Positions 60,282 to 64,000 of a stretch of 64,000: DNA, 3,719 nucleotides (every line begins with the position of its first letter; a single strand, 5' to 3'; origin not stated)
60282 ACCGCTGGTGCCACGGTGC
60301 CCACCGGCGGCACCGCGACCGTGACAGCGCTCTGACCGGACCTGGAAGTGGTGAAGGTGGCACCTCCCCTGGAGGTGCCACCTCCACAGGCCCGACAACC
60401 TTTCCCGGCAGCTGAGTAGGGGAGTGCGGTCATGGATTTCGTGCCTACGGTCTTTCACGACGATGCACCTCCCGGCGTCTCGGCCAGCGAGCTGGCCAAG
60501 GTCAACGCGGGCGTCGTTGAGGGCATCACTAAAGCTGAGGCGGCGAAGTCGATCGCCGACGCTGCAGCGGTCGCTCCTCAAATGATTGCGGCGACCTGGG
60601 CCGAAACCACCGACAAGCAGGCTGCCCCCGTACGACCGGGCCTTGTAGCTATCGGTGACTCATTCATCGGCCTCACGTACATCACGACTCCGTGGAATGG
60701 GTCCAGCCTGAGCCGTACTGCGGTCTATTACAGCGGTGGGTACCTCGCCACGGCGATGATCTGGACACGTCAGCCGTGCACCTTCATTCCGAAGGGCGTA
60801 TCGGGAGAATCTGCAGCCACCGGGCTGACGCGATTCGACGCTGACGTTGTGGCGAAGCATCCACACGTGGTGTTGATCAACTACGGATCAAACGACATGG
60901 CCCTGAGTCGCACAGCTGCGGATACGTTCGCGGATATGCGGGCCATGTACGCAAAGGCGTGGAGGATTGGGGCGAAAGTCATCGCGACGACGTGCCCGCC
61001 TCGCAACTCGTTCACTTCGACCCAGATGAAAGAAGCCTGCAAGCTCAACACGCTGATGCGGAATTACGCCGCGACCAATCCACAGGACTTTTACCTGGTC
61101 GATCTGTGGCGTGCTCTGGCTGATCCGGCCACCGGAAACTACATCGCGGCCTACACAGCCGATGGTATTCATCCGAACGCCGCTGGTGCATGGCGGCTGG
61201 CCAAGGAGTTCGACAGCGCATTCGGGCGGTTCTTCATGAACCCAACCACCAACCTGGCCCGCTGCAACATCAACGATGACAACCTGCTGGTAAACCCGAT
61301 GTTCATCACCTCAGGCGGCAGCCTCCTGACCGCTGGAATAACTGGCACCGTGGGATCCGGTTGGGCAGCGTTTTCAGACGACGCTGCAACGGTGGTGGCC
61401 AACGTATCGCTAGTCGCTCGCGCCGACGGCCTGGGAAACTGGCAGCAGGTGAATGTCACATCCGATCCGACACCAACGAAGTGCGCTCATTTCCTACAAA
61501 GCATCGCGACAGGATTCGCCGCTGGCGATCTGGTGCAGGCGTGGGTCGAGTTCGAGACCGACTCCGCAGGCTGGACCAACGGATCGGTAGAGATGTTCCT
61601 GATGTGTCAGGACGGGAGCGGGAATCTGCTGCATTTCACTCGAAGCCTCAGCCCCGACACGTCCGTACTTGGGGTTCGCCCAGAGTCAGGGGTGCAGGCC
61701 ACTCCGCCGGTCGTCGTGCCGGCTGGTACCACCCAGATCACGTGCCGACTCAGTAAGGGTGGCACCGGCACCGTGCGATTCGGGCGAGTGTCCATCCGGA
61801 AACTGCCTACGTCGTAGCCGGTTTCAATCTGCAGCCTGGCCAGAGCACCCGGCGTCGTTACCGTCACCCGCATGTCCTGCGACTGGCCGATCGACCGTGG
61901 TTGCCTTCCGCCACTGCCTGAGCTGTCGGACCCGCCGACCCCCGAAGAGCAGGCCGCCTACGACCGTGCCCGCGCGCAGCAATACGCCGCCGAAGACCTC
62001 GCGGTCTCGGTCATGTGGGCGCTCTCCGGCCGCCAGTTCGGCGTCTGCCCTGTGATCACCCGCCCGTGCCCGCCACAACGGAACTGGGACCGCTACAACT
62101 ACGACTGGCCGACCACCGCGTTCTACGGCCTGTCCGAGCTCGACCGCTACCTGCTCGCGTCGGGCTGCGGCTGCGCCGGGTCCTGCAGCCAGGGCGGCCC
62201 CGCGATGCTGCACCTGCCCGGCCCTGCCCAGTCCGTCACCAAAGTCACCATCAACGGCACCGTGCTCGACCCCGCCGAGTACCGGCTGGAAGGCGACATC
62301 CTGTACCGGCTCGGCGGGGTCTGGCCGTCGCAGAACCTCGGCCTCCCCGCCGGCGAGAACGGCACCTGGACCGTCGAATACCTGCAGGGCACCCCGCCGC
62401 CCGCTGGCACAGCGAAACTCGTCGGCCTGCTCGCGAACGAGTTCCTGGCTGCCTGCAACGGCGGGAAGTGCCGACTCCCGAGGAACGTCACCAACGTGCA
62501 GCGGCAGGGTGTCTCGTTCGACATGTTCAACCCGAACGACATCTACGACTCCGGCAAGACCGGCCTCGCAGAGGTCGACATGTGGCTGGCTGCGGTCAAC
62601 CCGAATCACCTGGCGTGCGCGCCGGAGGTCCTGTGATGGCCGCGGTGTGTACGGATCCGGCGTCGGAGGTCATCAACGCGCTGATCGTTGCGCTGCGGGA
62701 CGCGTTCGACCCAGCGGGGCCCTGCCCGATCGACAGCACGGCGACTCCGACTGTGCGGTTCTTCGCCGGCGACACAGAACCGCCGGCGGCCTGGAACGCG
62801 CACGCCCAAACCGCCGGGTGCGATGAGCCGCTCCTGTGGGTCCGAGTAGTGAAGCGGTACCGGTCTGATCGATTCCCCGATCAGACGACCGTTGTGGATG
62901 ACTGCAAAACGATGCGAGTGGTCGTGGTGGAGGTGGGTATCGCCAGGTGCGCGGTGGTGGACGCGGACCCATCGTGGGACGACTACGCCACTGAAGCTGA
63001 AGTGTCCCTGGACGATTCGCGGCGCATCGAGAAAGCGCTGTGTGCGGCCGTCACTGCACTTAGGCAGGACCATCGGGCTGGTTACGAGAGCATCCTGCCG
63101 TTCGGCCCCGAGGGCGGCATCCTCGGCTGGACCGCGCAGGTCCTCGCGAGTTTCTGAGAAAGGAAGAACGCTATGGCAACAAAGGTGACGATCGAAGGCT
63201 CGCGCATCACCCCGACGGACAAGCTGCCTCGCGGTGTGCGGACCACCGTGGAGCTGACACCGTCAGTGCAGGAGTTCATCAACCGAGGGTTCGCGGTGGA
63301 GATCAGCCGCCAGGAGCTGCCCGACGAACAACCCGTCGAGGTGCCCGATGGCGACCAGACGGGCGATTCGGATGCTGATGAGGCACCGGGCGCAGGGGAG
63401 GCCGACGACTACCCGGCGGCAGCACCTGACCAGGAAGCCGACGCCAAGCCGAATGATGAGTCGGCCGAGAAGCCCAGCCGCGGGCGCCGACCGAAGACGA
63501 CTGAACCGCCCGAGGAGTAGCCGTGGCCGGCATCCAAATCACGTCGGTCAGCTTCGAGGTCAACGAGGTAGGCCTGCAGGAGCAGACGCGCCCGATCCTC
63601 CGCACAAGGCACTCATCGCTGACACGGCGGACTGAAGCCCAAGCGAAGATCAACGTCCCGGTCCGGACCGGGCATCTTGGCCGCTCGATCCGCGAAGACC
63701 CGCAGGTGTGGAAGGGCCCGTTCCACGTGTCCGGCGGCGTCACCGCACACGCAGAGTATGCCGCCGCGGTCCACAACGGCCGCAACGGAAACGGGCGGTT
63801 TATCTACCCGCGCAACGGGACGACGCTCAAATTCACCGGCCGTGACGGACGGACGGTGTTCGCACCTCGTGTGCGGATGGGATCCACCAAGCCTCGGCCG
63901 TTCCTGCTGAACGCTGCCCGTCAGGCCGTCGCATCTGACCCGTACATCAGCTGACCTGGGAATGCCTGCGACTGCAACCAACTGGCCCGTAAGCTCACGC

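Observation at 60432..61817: SGNH/GDSL hydrolase with foreign codon usage between the capsid genes and the head-tail adaptors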

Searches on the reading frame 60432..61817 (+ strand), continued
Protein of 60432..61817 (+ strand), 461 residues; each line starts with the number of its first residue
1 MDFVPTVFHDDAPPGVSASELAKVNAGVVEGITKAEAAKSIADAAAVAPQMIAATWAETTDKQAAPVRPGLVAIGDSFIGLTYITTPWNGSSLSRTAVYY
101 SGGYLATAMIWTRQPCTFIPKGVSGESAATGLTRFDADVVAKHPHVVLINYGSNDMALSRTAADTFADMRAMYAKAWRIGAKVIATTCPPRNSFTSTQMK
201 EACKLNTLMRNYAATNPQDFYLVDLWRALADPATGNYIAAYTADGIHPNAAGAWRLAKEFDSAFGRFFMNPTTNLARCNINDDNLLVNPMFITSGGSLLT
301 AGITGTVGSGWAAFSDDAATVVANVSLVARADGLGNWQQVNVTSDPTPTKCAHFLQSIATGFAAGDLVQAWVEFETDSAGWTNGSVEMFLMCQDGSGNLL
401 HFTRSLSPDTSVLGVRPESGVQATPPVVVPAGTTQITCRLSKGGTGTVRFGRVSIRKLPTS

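Call 90: find_encoding_contigs(protein=window:60432-61817:+, flank=10000, max_places=3)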
Protein window:60432-61817:+ (461 aa): 1 contig read that carries it; 1 place shown.
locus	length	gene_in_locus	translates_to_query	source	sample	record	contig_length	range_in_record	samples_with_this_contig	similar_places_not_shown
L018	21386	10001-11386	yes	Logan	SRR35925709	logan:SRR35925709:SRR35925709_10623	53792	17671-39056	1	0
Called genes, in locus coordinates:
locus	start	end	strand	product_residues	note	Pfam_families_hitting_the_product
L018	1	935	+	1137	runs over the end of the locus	PF04233:Phage_Mu_F (faint)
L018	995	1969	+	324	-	-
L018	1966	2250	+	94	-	-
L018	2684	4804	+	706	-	-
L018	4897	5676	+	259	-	-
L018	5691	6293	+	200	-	-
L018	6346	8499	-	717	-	-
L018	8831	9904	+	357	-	-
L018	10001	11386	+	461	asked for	PF00657:Lipase_GDSL, PF13472:Lipase_GDSL_2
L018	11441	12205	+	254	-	-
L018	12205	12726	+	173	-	-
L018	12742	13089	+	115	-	-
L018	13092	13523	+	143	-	-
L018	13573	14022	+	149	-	-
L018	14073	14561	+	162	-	PF23781:Phage_TAC_16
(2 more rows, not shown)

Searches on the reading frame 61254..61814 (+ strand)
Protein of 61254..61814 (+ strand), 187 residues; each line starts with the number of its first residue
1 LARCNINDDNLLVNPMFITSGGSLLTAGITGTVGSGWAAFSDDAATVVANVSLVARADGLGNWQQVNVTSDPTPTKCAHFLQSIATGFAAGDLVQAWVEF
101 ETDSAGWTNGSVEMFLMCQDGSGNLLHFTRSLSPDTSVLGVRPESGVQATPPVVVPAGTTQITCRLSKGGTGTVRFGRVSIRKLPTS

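Call 53: predict_structure(alignment_id=A4)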
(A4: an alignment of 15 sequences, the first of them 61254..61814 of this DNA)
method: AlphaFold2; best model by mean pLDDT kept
length: 187 residues; sequences in the alignment: 15
mean_pLDDT: 86.8   pTM: 0.83
mean pLDDT of the five models: 86.8, 86.6, 84.9, 83.9, 83.7
residues with pLDDT >= 90: 118; 70-90: 42; 50-70: 21; < 50: 6
segments of 3 or more residues with pLDDT < 50: 4-7
pLDDT, mean of each block of 10 residues (from residue 1): 53 93 94 97 90 93 93 83 95 93 71 93 95 59 82 96 93 92 82
secondary structure, 60 per line:
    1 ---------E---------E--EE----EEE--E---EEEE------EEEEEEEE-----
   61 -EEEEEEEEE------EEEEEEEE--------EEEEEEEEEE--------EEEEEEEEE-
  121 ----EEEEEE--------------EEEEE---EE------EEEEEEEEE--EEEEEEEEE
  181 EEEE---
elements in order: E29-31 E38-41 E48-55 E62-70 E77-84 E93-102 E111-119 E125-130 E145-149 E161-169 E172-184
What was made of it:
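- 61254..61814 (+): C-terminal beta-sandwich (jelly-roll) domain resembling a carbohydrate-binding module, aa 275-461. AF2 model pLDDT 86.8, all beta (call 53).
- Checked: The model of aa 275-461 alone has pLDDT 86.8 and is all beta (call 53).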

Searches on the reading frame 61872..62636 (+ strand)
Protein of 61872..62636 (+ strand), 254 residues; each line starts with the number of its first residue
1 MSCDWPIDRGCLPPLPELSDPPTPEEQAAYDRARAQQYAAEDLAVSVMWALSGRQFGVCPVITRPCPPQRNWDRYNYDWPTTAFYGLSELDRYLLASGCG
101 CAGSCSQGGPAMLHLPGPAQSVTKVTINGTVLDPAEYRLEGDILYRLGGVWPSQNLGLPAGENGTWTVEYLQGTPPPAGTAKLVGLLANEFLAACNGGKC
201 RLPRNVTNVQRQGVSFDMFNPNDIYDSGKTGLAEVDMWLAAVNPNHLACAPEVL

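Call 4: search_protein_families(library=pfam, proteins=[window:61872-62636:+], max_evalue=0.01)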
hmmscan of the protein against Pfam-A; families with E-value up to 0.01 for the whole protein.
window:61872-62636:+ (254 aa): 0 families

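Call 5: search_protein_families(library=phrogs, proteins=[window:61872-62636:+], max_evalue=0.001)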
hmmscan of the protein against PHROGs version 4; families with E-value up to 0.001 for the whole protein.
window:61872-62636:+ (254 aa): 2 families
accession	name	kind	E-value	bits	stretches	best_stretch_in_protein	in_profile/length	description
phrog_783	-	connector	1.9e-96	323.3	1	1-254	1-244/254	head-tail adaptor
phrog_442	-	connector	6.9e-09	36.4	1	116-209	149-233/270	head-tail adaptor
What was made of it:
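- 61872..62636 (+): Downstream neighbour: head-tail adaptor, 254 aa. It marks the right edge of the cargo slot. phrog_783, E=1.9e-96 (call 5).
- Checked: The downstream gene (61872-62636) is a head-tail adaptor (phrog_783, E=1.9e-96) (call 5).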

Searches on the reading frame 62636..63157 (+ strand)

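Call 5: search_protein_families(library=phrogs, proteins=[window:62636-63157:+], max_evalue=0.001)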
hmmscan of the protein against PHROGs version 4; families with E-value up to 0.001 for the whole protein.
window:62636-63157:+ (173 aa): 1 family
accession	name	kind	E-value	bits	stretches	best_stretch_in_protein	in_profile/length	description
phrog_810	-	unknown function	1.2e-56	192.4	1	3-172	2-179/180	-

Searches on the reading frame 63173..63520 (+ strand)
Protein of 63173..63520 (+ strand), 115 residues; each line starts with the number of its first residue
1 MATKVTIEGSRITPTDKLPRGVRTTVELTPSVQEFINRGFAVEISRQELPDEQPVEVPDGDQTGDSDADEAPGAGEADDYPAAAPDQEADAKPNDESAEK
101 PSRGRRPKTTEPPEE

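Call 5: search_protein_families(library=phrogs, proteins=[window:63173-63520:+], max_evalue=0.001)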
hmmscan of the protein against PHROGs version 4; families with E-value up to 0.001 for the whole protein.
window:63173-63520:+ (115 aa): 1 family
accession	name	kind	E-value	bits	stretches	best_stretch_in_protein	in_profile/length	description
phrog_901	-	unknown function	3.8e-13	50.8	1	2-86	3-74/119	-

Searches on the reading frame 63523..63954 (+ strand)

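Call 5: search_protein_families(library=phrogs, proteins=[window:63523-63954:+], max_evalue=0.001)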
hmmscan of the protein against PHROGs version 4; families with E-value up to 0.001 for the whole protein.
window:63523-63954:+ (143 aa): 1 family
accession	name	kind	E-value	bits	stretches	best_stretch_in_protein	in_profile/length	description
phrog_5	-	connector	1.3e-13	52.4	1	23-136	112-194/239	tail completion or Neck1 protein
